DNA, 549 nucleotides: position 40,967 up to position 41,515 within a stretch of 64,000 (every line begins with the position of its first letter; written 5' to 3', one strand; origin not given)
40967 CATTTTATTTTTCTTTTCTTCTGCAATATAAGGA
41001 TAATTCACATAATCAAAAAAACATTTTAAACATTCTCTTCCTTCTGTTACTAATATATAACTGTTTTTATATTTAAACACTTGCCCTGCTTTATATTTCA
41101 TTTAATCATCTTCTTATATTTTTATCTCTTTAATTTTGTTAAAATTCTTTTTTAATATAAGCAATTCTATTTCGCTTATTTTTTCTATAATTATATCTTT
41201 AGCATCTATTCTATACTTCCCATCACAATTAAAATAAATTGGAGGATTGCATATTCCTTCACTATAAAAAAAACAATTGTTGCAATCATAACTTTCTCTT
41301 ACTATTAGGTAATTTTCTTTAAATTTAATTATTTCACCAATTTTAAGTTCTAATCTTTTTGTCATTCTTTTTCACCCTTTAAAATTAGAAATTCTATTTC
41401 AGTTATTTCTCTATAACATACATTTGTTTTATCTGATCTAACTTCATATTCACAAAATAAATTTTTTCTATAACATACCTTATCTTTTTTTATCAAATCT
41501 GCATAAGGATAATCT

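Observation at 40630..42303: Tandem array of seven diverged small Cys-rich paralogs, plus a pseudogene copy 3 kb away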

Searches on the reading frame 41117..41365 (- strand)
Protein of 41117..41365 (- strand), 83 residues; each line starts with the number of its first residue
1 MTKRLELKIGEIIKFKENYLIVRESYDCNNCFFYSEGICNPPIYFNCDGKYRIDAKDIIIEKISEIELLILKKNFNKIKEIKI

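Call 9: search_protein_families(library=pfam, max_evalue=1, proteins=[window:41117-41365:-])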
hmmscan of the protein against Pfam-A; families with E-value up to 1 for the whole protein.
window:41117-41365:- (83 aa): 0 families

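Call 10: search_protein_families(library=phrogs, max_evalue=1, proteins=[window:41117-41365:-])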
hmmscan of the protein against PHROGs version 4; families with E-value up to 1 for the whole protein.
window:41117-41365:- (83 aa): 1 family
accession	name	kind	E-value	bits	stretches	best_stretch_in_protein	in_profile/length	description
phrog_32181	-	unknown function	0.1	13.7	1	44-74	23-53/63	-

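Call 45: search_protein_families(library=ncbifam, max_evalue=0.1, proteins=[window:41117-41365:-])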
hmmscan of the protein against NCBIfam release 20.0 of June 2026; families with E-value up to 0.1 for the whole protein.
window:41117-41365:- (83 aa): 1 family
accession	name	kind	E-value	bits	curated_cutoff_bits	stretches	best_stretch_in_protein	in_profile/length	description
NF001526.0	PRK00364.1-1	subfamily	0.034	14.4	130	0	3-36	55-88/96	co-chaperone GroES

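Call 51: find_homologous_proteins(query=A4, max_evalue=0.00001)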
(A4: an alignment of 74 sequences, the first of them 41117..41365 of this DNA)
Query A4 (74 sequences) (83 aa, profile of the alignment): 99 proteins with E <= 0.00001 among 3326 candidates.
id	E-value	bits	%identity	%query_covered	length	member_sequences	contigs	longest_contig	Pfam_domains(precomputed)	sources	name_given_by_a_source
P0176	4.4e-26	108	40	34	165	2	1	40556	-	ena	-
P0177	2.8e-21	93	30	73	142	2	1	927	-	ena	-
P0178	7.6e-21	92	29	95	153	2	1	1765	-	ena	-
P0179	1.3e-20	91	39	36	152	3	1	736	-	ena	-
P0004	2.1e-17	81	98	100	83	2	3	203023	-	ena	-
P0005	3.0e-17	80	95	100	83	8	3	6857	-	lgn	-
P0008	2.2e-16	77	79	100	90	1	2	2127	-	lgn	-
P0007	8.5e-16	75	88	99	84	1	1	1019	-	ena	-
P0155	9.1e-16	75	32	71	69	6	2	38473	-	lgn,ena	-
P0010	1.4e-15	75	88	96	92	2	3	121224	-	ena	-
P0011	2.0e-15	74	79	100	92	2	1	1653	-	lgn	-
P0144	4.4e-14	70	28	73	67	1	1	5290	-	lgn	-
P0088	2.3e-13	68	34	65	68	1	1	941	-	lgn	-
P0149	4.3e-12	64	27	73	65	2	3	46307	-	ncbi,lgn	-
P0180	5.7e-12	63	29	73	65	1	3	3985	-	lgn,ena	-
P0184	2.3e-11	61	42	35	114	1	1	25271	-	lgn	-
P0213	1.1e-9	56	-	-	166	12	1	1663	PF19905.5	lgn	-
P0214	1.2e-9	56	-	-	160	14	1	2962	PF19905.5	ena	-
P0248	6.8e-8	50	83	7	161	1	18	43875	PF19905.5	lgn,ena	-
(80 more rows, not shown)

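Call 52: search_protein_families(library=pfam, max_evalue=0.01, proteins=[P0213, P0248, P0214, P0176, P0178, P0184])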
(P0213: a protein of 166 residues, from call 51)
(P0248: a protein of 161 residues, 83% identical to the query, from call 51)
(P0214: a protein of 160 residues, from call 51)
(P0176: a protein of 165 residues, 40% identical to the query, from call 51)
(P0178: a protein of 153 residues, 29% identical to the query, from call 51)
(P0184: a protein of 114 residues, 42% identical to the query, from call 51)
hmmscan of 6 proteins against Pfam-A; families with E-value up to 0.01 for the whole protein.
P0213 (166 aa): 1 family
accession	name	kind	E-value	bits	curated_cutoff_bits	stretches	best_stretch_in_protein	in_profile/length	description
PF19905.4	DUF6378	-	1.9e-20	73.4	27.1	1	76-153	2-80/81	Domain of unknown function (DUF6378)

P0248 (161 aa): 1 family
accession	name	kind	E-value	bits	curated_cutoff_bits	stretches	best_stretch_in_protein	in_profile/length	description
PF19905.4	DUF6378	-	2e-20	73.3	27.1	1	76-153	2-80/81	Domain of unknown function (DUF6378)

P0214 (160 aa): 1 family
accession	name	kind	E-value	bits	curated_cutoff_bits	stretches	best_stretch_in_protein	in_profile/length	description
PF19905.4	DUF6378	-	2.3e-20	73.1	27.1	1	76-154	2-80/81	Domain of unknown function (DUF6378)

P0176 (165 aa): 0 families

P0178 (153 aa): 0 families

P0184 (114 aa): 0 families

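Call 57: predict_structure(alignment_id=A4)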
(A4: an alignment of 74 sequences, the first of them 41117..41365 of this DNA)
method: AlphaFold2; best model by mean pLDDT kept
length: 83 residues; sequences in the alignment: 74
mean_pLDDT: 88.4   pTM: 0.76
mean pLDDT of the five models: 88.4, 88.4, 87.8, 87.1, 86.3
residues with pLDDT >= 90: 54; 70-90: 22; 50-70: 7; < 50: 0
segments of 3 or more residues with pLDDT < 50: none
pLDDT, mean of each block of 10 residues (from residue 1): 84 93 94 92 91 94 93 74 67
secondary structure, 60 per line:
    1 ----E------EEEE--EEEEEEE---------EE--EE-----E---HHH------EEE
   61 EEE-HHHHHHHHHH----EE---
elements in order: E12-15 E18-24 E58-63 H65-74
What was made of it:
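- The AF2 model reaches pLDDT 88.4 and pTM 0.76 with a hairpin/knuckle/strand/helix layout (call 57).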

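Call 66: find_encoding_contigs(protein=P0248, flank=8000, max_places=2)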
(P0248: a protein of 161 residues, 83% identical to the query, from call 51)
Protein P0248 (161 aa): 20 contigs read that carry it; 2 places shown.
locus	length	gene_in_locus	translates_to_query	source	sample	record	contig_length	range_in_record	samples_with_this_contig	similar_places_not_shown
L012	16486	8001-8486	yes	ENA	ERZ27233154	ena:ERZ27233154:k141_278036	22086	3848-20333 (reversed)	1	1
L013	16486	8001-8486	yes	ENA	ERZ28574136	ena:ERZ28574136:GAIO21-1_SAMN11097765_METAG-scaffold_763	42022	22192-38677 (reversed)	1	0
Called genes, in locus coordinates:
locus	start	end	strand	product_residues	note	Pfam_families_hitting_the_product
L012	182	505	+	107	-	-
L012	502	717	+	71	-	PF12844:HTH_19 (weak), PF13560:HTH_31, PF01381:HTH_3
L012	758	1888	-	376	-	PF13102:Phage_int_SAM_5, PF00589:Phage_integrase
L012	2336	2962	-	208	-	PF00717:Peptidase_S24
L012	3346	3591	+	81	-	PF12728:HTH_17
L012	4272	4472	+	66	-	-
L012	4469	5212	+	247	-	-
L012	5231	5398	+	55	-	-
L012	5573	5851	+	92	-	-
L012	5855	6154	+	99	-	PF14359:DUF4406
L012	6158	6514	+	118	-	-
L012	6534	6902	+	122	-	-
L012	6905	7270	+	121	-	-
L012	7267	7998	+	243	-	PF09674:DUF2400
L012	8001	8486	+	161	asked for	PF19905:DUF6378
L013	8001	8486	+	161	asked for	PF19905:DUF6378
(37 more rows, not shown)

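Call 71: search_solved_structures(query=A4, max_evalue=10, show_alignments=1)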
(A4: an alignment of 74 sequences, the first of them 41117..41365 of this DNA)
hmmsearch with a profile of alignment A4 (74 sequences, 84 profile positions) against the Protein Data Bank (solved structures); distinct sequences matched with E-value up to 10: 5.
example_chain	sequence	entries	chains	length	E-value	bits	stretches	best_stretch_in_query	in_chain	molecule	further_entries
28vy_G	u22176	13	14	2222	0.93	12.7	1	13-56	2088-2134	DNA polymerase epsilon catalytic subunit A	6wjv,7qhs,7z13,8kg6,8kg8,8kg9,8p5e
7pmk_Q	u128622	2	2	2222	0.93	12.7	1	13-56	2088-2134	DNA polymerase epsilon catalytic subunit A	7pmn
6hv8_A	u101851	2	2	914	1.5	12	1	13-56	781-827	DNA polymerase epsilon catalytic subunit A | DNA polymerase epsilon catalytic subunit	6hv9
8rxo_A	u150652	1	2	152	2.7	11.2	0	47-81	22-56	AP2 domain transcription factor AP2-I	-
1rmr_A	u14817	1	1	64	2.9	11.1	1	31-54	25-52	Disintegrin schistatin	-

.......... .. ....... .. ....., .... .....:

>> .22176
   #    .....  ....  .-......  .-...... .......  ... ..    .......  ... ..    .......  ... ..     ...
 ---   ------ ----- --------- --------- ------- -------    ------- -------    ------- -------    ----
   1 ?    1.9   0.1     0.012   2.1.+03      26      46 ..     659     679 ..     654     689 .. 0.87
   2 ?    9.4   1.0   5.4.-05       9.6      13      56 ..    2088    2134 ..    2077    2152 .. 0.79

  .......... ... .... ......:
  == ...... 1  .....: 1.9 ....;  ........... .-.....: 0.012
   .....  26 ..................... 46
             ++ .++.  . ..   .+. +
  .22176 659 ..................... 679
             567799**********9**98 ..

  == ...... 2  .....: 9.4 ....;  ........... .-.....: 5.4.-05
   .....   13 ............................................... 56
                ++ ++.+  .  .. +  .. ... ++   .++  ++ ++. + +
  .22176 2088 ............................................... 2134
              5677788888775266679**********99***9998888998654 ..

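Call 75: search_dna_similar(query=window:41117-41365:-, collection=phages, mode=protein, max_evalue=0.01, max_rows=15)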
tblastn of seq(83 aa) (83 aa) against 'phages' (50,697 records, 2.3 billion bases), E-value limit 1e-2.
No match.

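Call 76: search_dna_similar(query=P0213, collection=phages, mode=protein, max_evalue=0.001, max_rows=15)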
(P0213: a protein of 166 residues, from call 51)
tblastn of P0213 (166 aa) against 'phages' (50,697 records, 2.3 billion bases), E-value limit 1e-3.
Records with a match: 1281; places in all: 1281; records where one place covers at least 80% of the query: 2.
Best place of each record, by identity: <60% 1281.
By first word of the organism name: Mycobacterium 1001; Escherichia 126; Microbacterium 94; Gordonia 24; Shigella 5; Dhillonvirus 5; Tsukamurella 4; Fromanvirus 4; Rhodobacter 3; Nocardia 2; and 11 more.
By host as written in the record: Mycobacterium smegmatis mc2 155 710; Mycobacterium smegmatis mc#155 136; Escherichia coli 69; Mycobacterium smegmatis mc2155 56; Microbacterium foliorum NRRL B-24224 53; - 34; Microbacterium foliorum NRRL B-24224 SEA 31; Mycobacterium sp. 17; and 74 more.
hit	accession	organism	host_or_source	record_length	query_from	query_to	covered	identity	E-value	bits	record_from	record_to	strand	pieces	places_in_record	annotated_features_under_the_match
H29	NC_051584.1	Mycobacterium phage Quesadilla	Mycobacterium smegmatis mc2 155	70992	65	159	57%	41.2%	7e-13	71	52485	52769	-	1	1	57: phosphofructokinase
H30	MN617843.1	Mycobacterium phage Quesadilla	Mycobacterium smegmatis mc2 155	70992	65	159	57%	41.2%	7e-13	71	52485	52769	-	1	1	57: hypothetical protein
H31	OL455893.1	Mycobacterium phage PenguinLover67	Mycobacterium smegmatis mc#155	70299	65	159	57%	40.8%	2e-11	67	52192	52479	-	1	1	55: hypothetical protein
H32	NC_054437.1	Gordonia phage TinaLin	Gordonia terrae NRRL B-16283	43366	69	163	57%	40.2%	2e-12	69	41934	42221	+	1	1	71: phosphofructokinase | 70: ribbon-helix-helix DNA binding domain protein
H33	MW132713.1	Gordonia phage TinaLin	Gordonia terrae NRRL B-16283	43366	69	163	57%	40.2%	2e-12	69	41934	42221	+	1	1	71: hypothetical protein | 70: ribbon-helix-helix DNA binding domain protein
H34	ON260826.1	Gordonia phage Banquo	Gordonia terrae 3612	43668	72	163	55%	41.5%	5e-12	68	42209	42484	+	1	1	72: hypothetical protein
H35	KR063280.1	Gordonia phage GMA6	Gordonia malaquae CON67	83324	40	153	69%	33.3%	2e-8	58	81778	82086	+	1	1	hypothetical protein (x2)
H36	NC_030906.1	Gordonia phage GMA6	Gordonia malaquae CON67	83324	40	153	69%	33.3%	2e-8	58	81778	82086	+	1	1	hypothetical protein (x2)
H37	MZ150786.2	Mycobacterium phage Knocker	Mycobacterium smegmatis mc2 155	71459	56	159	63%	36.4%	2e-10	64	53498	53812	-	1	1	58: hypothetical protein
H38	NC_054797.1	Mycobacterium phage Cintron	Mycobacterium smegmatis mc2 155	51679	34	166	80%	28.4%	1e-5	50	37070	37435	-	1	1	52: phosphofructokinase | 53: hypothetical protein | 51: metallophosphoesterase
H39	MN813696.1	Mycobacterium phage Cintron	Mycobacterium smegmatis mc2 155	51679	34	166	80%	28.4%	1e-5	50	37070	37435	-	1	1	52: hypothetical protein | 53: hypothetical protein | 51: metallophosphoesterase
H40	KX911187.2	Rathayibacter phage NCPPB3778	Rathayibacter toxicus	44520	75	154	48%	45.1%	1e-13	73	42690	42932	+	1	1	hypothetical protein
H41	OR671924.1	Roseobacter phage CRP-810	Roseobacter sp. (CHUG lineage)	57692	49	159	67%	32.1%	8e-11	65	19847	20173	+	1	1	phosphofructokinase | hypothetical protein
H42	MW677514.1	Rhodobacter phage RcHartney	Rhodobacter capsulatus YW1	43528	51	160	66%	32.4%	1e-6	53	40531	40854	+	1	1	53: hypothetical protein | 52: endonuclease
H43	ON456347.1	Gordonia phage Finkle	Gordonia terrae 3612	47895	49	157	66%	32.5%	7e-8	56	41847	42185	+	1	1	67: DnaE-like DNA polymerase III alpha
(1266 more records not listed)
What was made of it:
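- Tried and rejected: Hits to P0213 in deposited phages cover only its DUF6378 half (call 76).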

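Call 89: search_solved_structures(query=P0213, max_evalue=1)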
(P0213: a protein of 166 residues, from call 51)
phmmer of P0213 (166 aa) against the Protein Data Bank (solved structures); distinct sequences matched with E-value up to 1: 0.

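Call 95: search_protein_families(library=padloc, max_evalue=0.01, proteins=[window:41117-41365:-, P0213])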
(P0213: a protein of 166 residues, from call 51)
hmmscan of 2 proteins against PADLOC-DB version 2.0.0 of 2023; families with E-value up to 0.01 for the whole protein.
window:41117-41365:- (83 aa): 0 families

P0213 (166 aa): 0 families
